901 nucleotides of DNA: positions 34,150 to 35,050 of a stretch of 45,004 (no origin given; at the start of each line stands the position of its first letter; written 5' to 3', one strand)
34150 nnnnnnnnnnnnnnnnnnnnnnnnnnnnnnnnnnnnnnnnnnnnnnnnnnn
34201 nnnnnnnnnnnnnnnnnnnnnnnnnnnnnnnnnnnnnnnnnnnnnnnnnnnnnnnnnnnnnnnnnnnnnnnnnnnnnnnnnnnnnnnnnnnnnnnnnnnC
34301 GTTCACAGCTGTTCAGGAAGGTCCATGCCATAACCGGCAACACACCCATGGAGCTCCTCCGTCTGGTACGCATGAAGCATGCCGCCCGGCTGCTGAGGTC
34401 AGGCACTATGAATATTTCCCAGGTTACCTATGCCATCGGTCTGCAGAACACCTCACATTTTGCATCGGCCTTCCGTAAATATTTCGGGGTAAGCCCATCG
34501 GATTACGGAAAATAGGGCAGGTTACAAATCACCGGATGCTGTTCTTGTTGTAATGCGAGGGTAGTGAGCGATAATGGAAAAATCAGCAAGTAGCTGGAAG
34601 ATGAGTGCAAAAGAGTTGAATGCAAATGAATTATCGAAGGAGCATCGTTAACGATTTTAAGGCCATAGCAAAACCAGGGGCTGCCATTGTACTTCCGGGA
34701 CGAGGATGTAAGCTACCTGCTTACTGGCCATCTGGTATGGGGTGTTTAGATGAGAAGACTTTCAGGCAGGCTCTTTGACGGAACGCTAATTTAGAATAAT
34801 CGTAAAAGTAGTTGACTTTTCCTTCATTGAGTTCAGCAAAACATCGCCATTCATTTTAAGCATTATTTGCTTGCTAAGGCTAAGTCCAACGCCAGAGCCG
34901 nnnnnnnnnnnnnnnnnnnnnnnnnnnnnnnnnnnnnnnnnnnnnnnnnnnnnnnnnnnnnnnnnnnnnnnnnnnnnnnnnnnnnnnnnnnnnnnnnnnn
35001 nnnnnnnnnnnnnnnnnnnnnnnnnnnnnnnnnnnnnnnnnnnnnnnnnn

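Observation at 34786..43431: Bce-like logic in a Bacteroidota wiring: loop-less histidine kinase plus sigma-54 activator divergent from FtsX-type ABC transporter genes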

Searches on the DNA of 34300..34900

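Call 86: search_rna_families(source=window, start=34300, end=34900, threshold=evalue, max_evalue=1, show_alignments=1)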
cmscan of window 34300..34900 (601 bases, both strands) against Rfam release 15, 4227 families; matches with E-value up to 1: 1.
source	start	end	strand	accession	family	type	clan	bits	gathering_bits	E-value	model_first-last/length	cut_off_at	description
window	34486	34601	+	RF01999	group-II-D1D4-2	Intron;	CL00102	31.3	36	0.00014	1-118/118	no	Group II catalytic intron D1-D4-2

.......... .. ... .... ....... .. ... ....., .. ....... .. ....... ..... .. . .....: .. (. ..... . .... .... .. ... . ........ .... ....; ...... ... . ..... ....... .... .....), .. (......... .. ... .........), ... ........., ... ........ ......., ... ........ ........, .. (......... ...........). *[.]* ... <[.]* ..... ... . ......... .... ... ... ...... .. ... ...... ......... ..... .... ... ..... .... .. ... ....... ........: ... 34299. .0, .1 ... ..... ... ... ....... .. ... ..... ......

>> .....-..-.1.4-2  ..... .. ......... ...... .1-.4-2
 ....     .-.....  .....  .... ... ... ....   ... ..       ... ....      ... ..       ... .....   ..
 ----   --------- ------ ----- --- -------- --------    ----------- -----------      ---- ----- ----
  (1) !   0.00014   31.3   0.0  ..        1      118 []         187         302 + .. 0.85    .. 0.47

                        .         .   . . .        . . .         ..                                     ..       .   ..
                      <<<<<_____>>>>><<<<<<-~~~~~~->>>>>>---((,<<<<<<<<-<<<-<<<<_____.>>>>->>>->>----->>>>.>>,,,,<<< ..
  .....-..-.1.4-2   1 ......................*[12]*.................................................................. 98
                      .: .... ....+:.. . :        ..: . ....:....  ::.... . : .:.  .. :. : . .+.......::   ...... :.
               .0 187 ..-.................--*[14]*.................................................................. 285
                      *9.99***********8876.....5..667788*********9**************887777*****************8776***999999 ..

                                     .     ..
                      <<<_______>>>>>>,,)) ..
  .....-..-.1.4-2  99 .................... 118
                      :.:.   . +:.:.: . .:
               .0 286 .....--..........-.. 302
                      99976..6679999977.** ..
